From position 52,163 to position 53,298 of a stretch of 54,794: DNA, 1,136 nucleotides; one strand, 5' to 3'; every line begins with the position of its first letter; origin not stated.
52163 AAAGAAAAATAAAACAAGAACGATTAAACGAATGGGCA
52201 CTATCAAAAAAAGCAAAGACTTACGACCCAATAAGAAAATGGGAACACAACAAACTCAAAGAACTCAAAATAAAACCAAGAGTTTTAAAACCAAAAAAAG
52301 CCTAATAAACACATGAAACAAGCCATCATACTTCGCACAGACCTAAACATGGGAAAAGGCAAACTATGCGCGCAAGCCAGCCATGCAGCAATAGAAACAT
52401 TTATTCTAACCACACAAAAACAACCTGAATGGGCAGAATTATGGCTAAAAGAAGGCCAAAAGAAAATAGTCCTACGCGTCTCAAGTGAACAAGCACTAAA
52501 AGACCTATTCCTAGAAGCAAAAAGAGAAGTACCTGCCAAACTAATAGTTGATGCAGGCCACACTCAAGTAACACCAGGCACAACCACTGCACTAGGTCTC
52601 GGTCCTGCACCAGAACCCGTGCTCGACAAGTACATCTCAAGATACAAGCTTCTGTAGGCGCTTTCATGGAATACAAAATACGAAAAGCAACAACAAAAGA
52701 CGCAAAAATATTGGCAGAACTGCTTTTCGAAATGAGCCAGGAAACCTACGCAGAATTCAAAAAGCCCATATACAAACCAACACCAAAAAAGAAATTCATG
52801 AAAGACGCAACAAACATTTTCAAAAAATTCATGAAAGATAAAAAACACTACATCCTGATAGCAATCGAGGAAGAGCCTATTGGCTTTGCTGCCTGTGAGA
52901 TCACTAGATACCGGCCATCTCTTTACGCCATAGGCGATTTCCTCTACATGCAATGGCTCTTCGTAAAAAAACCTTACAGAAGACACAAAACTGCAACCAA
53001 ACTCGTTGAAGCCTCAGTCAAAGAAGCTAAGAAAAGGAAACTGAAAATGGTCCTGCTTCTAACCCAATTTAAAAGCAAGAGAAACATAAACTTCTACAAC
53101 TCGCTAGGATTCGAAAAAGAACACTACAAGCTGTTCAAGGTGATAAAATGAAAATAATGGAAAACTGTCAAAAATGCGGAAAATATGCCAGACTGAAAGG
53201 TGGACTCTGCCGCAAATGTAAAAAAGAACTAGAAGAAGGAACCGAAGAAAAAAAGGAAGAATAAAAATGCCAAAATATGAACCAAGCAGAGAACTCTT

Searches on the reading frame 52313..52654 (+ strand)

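Call 107: search_protein_families(library=pfam, proteins=[window:52313-52654:+], max_evalue=0.001)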
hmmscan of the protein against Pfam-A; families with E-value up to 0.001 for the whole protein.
window:52313-52654:+ (114 aa): 1 family
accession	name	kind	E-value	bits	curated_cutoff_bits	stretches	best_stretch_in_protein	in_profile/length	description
PF01981.21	PTH2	-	4e-36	124.1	23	1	1-114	1-115/115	Peptidyl-tRNA hydrolase PTH2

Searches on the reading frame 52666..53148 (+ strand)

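Call 107: search_protein_families(library=pfam, proteins=[window:52666-53148:+], max_evalue=0.001)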
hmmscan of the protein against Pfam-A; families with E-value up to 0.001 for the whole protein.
window:52666-53148:+ (161 aa): 3 families
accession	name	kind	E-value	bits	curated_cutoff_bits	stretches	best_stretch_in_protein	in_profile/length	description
PF00583.31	Acetyltransf_1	-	1.2e-12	48.6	20.7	1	46-149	19-116/116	Acetyltransferase (GNAT) family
PF13508.13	Acetyltransf_7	-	1.6e-11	44.8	27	1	60-151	3-84/84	Acetyltransferase (GNAT) domain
PF13673.13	Acetyltransf_10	-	1e-08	35.7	23.6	1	42-151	14-109/128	Acetyltransferase (GNAT) domain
